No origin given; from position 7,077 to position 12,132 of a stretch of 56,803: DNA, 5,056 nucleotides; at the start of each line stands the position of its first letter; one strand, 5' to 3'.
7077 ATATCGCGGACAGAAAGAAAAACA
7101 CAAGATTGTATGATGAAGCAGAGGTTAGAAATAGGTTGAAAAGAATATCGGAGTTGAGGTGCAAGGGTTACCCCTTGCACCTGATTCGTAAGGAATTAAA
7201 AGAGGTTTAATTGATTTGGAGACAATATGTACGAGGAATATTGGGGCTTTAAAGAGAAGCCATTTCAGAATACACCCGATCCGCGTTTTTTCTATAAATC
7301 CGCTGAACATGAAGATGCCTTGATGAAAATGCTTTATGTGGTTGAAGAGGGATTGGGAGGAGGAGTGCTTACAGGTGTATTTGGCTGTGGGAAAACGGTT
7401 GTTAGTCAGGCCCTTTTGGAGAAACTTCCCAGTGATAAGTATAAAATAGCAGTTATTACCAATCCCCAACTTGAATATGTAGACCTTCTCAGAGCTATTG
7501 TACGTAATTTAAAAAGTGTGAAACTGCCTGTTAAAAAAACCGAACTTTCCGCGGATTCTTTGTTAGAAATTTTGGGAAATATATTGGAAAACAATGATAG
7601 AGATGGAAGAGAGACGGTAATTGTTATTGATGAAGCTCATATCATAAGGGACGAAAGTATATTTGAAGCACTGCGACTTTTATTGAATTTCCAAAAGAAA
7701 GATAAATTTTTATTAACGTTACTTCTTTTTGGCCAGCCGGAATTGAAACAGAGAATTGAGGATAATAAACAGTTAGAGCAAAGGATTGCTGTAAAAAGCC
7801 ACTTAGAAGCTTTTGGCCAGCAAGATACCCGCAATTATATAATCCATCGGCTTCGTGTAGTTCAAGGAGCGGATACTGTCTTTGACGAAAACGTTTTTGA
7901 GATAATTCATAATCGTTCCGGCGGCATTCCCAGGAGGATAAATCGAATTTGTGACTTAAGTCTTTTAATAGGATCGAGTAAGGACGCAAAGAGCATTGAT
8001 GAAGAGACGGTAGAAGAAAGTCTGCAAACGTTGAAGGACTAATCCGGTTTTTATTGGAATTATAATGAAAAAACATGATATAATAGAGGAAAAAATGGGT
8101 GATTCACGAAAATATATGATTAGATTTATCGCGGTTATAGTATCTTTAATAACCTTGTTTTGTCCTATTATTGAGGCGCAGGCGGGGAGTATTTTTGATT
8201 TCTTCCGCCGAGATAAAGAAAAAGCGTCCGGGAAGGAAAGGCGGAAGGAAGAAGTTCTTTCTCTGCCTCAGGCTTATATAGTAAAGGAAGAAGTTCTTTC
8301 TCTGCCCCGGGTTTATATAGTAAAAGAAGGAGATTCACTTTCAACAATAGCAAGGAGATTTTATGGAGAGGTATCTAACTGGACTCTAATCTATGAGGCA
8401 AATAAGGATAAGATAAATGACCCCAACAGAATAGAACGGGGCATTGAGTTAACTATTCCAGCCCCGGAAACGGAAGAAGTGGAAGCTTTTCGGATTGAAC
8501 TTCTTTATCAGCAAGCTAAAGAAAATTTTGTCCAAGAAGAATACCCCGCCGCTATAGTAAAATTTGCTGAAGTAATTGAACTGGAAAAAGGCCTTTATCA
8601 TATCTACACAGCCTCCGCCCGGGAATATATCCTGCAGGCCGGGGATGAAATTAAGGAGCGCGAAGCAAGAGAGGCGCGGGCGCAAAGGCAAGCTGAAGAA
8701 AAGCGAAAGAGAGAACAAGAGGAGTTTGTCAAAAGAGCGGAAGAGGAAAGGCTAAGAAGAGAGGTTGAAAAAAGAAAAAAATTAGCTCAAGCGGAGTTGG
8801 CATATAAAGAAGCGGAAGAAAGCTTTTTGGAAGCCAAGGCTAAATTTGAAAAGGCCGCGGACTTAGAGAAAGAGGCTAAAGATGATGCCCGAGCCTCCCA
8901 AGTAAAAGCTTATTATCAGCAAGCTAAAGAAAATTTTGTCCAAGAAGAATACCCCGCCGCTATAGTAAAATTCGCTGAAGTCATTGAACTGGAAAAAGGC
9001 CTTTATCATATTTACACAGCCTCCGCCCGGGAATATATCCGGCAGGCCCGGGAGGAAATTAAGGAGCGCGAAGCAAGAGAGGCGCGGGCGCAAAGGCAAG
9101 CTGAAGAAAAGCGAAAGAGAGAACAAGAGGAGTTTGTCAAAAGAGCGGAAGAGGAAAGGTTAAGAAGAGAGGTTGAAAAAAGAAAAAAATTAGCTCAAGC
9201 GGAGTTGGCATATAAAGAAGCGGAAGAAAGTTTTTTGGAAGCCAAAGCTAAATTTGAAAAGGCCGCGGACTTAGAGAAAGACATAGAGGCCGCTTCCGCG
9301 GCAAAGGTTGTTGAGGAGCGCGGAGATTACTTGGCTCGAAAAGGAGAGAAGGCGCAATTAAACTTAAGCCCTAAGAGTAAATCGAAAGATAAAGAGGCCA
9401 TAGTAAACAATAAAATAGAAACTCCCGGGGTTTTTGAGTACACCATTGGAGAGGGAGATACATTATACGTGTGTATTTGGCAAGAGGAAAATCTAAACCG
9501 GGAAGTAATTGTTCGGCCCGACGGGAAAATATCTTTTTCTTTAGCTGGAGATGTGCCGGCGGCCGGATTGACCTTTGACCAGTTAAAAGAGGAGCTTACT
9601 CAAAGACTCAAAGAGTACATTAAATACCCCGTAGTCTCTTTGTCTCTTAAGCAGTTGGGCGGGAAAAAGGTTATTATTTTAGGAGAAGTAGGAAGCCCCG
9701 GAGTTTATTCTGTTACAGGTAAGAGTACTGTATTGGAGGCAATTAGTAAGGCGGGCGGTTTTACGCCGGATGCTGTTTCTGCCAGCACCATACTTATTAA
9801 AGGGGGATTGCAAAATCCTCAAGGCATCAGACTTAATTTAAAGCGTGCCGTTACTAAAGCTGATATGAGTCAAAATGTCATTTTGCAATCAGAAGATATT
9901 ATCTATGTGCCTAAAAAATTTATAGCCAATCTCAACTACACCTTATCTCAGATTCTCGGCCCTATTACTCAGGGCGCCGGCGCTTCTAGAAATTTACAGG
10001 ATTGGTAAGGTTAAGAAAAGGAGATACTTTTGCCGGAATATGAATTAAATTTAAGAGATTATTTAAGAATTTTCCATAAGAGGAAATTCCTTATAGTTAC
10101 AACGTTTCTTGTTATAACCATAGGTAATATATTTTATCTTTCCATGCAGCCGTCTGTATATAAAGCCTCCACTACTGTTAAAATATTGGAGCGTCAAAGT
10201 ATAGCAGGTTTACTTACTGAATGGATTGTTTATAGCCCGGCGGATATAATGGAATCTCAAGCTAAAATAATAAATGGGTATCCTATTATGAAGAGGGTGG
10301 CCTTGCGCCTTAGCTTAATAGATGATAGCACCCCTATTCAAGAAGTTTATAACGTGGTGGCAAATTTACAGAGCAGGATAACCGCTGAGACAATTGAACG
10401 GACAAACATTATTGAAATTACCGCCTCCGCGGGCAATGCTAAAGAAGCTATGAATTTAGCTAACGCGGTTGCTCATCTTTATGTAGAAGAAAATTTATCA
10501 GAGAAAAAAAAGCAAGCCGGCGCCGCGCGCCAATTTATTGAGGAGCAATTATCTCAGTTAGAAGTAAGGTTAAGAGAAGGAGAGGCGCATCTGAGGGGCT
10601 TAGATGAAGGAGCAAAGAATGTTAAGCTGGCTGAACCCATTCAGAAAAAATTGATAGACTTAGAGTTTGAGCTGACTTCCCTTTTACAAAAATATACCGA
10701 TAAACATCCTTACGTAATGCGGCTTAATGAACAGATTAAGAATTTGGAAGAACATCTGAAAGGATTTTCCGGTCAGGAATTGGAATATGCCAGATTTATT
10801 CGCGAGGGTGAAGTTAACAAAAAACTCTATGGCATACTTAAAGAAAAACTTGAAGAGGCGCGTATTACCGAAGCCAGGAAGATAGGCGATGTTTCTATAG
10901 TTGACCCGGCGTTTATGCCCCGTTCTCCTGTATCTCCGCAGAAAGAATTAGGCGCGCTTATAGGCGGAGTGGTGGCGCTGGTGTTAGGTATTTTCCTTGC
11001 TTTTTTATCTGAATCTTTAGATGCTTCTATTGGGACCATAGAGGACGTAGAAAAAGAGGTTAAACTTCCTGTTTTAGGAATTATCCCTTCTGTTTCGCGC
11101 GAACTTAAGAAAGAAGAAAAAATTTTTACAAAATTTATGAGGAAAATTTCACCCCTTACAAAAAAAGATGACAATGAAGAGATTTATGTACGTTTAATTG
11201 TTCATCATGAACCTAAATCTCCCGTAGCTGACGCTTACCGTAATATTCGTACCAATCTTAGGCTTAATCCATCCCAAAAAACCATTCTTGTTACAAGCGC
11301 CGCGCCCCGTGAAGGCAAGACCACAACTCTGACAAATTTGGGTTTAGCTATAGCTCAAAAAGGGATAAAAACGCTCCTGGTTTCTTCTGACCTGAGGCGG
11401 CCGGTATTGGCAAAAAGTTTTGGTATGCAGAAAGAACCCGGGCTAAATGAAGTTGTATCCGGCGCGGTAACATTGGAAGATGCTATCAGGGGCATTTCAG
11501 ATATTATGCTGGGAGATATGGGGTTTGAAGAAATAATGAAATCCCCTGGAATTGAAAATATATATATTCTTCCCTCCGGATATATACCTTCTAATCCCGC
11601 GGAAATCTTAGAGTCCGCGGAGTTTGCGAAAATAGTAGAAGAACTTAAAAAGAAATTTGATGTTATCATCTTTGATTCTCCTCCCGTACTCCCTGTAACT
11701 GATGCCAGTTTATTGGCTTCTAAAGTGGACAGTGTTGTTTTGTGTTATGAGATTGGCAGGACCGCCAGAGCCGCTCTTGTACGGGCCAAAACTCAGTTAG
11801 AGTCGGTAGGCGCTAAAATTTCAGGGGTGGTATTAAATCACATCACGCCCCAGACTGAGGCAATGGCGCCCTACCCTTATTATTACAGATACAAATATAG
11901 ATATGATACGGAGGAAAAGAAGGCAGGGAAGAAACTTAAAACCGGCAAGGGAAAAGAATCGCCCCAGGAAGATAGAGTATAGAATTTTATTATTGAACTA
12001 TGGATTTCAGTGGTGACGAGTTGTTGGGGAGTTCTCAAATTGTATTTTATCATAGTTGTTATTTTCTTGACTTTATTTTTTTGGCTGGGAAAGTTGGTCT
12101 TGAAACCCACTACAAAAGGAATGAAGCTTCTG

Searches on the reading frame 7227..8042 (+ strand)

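Call 29: search_protein_families(library=pfam, proteins=[window:7227-8042:+], max_evalue=0.0001)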
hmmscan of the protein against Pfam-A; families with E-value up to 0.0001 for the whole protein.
window:7227-8042:+ (271 aa): 3 families
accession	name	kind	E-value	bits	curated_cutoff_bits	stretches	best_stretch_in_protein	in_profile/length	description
PF13401.12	AAA_22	-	2.9e-19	70.1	27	1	45-176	7-129/130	AAA domain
PF13191.12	AAA_16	-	4.3e-09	37.5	32.6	1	28-156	8-159/167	AAA ATPase domain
PF09848.15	SLFN-g3_helicase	-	2e-06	27.8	24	1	48-181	6-131/354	Schlafen group 3, DNA/RNA helicase domain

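Call 71: search_protein_families(library=ncbifam, proteins=[window:7227-8042:+], max_evalue=1e-10)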
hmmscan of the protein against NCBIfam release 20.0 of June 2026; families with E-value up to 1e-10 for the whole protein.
window:7227-8042:+ (271 aa): 1 family
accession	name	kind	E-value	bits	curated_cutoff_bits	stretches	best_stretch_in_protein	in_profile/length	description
TIGR03015.1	pepcterm_ATPase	hypoth_equivalog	8.4e-62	209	324.5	1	1-270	1-267/269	XrtA/PEP-CTERM system-associated ATPase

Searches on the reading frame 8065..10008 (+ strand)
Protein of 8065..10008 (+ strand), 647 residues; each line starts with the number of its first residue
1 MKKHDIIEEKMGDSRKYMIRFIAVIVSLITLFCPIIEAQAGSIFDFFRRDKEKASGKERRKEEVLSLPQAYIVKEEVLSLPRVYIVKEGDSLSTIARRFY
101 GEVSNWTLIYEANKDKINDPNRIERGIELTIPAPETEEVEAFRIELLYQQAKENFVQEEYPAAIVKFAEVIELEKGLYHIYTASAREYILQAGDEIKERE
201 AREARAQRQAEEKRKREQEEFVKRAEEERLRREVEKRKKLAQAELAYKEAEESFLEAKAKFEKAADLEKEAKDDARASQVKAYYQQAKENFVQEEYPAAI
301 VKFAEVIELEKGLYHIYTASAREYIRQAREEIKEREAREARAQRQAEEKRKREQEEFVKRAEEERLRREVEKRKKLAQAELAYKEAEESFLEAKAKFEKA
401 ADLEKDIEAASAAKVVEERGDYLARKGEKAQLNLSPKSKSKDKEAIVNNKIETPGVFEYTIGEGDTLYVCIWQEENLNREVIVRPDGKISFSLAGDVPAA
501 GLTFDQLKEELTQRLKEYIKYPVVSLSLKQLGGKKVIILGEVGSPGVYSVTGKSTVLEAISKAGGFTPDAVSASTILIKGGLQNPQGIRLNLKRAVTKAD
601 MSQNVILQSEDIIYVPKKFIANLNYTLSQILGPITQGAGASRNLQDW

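Call 8: search_protein_families(library=pfam, proteins=[window:8065-10008:+], max_evalue=0.001)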
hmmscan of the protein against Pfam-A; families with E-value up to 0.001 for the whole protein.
window:8065-10008:+ (647 aa): 4 families
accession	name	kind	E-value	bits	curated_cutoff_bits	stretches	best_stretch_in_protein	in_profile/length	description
PF02563.21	Poly_export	-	7.3e-22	77.8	28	1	458-528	6-76/77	Polysaccharide biosynthesis/export protein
PF22461.2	SLBB_2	-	8.9e-14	51.8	27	1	534-615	1-79/79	SLBB domain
PF10531.15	SLBB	-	6.6e-11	42.3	27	1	536-580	2-46/55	SLBB domain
PF01476.26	LysM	-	1.5e-08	34.9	20.9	1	84-132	1-43/43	LysM domain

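Call 71: search_protein_families(library=ncbifam, proteins=[window:8065-10008:+], max_evalue=1e-10)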
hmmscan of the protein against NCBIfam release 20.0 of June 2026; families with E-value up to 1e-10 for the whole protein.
window:8065-10008:+ (647 aa): 5 families
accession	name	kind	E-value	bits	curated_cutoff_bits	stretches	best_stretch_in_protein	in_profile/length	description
TIGR03027.2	pepcterm_export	equivalog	2.6e-37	128.1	180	1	458-619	2-168/169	XrtA/PEP-CTERM system exopolysaccharide export protein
NF041843.1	EpsY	equivalog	4e-26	91.5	320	1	457-614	51-209/211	exopolysaccharide export protein EpsY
NF011658.0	PRK15078.1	subfamily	4.6e-23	81.6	333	1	443-617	68-251/380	polysaccharide export protein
TIGR03028.1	EpsE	equivalog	1.8e-20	73.3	262.65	1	458-618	1-162/239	polysaccharide export protein EpsE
NF008399.0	PRK11198.1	equivalog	4.9e-11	43.3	134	1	81-133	95-147/149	peptidoglycan-binding protein LysM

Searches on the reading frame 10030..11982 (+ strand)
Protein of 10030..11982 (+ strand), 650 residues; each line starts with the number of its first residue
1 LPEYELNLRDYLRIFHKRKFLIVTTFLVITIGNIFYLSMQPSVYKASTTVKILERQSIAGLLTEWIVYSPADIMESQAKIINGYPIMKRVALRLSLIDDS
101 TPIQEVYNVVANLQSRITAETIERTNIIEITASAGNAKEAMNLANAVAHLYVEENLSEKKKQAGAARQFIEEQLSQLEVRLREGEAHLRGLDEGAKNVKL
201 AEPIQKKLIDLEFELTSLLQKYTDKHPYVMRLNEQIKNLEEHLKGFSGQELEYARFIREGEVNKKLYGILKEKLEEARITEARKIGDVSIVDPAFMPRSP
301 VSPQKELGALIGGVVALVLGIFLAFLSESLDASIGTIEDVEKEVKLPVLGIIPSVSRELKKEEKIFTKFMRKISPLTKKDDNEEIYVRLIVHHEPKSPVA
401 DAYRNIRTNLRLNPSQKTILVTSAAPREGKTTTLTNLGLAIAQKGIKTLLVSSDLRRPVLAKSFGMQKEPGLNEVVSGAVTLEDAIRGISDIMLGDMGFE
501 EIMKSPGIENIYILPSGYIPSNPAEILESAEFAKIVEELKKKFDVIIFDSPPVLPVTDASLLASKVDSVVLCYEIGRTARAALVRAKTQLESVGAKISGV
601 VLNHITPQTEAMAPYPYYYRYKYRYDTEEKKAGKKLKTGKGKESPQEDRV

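Call 8: search_protein_families(library=pfam, proteins=[window:10030-11982:+], max_evalue=0.001)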
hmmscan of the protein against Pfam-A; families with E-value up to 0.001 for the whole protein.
window:10030-11982:+ (650 aa): 4 families
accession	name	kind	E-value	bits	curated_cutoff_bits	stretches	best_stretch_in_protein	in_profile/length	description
PF13807.11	GNVR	-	1.5e-12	47.7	27.7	1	255-326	8-79/82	G-rich domain on putative tyrosine kinase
PF13614.12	AAA_31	-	3.3e-12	47.1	27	1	428-575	13-149/177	AAA domain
PF01656.29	CbiA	-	1.3e-07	32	25.4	1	427-612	9-90/125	CobQ/CobB/MinD/ParA nucleotide binding domain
PF02706.20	Wzz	-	1.7e-06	28.7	25.5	1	5-57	2-54/91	Chain length determinant protein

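Call 71: search_protein_families(library=ncbifam, proteins=[window:10030-11982:+], max_evalue=1e-10)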
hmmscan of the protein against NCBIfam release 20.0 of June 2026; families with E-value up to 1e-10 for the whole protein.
window:10030-11982:+ (650 aa): 10 families
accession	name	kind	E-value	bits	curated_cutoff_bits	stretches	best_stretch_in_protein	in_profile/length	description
NF008568.0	PRK11519.1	equivalog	1.5e-51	175.4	1068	1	108-627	209-719/720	tyrosine-protein kinase Wzc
TIGR01007.1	eps_fam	subfamily_domain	5.9e-51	172.9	108.05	2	486-618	71-203/204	polysaccharide biosynthesis tyrosine autokinase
TIGR01005.1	eps_transp_fam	subfamily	1.1e-49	169.4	411.7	1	214-625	331-739/754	exopolysaccharide transport protein family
NF007350.0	PRK09841.1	equivalog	7.5e-46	156.6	1248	1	111-627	212-724/726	tyrosine-protein kinase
TIGR03007.1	pepcterm_ChnLen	equivalog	1.4e-41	142.3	278.85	2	7-189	2-185/498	XrtA system polysaccharide chain length determinant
TIGR03018.1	pepcterm_TyrKin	hypoth_equivalog_domain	1.7e-36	125.5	230.65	1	389-603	1-207/207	XrtA-associated tyrosine autokinase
TIGR03029.1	EpsG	equivalog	5.3e-33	114.3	313.8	2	487-603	157-273/274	chain length determinant protein tyrosine kinase EpsG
TIGR01006.1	polys_exp_MPA1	subfamily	7.2e-17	61.6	296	1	277-355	146-224/226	CspC family polysaccharide chain length determinant protein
TIGR03017.1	EpsF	equivalog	1.5e-15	56.9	422.75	0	256-352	347-443/444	chain length determinant protein EpsF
TIGR01969.1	minD_arch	subfamily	8.2e-12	44.8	201.75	0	418-613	2-178/251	cell division ATPase MinD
